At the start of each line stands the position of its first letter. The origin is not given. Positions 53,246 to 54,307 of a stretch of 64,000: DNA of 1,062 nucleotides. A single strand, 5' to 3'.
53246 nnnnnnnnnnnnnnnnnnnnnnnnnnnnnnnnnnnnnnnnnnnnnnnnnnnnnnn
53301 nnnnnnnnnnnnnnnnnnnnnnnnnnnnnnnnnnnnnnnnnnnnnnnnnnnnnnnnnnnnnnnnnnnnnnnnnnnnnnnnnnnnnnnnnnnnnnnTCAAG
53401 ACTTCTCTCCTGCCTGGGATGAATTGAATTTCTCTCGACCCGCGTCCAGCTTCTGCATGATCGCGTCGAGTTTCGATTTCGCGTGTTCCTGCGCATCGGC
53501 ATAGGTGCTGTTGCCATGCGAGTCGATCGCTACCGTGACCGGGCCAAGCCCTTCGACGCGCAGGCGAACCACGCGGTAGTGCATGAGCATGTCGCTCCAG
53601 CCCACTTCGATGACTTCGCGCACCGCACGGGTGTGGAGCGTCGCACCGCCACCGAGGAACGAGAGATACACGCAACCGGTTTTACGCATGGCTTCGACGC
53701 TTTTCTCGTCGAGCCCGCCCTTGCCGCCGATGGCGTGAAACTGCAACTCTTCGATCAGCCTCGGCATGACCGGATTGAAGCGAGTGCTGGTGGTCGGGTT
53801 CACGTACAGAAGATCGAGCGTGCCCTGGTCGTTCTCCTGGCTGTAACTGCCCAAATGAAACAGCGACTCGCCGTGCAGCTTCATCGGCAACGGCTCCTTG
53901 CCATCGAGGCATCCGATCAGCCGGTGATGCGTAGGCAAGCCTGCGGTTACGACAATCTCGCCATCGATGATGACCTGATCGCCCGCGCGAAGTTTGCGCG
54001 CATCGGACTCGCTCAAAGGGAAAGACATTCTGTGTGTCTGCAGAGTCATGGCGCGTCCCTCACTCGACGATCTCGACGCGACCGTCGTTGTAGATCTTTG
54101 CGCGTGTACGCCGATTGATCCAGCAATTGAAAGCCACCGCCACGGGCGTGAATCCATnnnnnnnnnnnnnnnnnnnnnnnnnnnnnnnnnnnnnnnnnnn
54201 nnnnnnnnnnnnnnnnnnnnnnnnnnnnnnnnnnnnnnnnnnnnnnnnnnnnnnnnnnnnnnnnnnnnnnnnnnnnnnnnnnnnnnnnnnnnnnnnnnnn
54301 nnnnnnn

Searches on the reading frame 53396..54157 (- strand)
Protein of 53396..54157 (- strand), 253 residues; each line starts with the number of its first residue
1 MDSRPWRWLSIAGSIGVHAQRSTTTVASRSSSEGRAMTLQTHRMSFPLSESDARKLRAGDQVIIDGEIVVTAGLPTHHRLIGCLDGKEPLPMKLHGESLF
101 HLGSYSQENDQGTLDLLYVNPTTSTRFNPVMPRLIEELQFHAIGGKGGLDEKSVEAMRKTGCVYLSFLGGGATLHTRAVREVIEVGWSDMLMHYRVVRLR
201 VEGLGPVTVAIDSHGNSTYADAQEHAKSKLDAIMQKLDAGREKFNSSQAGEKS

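Call 82: search_protein_families(library=pfam, proteins=[window:53396-54157:-], max_evalue=0.001)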
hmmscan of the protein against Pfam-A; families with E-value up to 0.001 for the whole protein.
window:53396-54157:- (253 aa): 1 family
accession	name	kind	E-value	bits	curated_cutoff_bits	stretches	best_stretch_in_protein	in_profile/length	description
PF05683.17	Fumerase_C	-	2.1e-25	89.7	22.2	1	30-221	22-204/205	Fumarase C-terminus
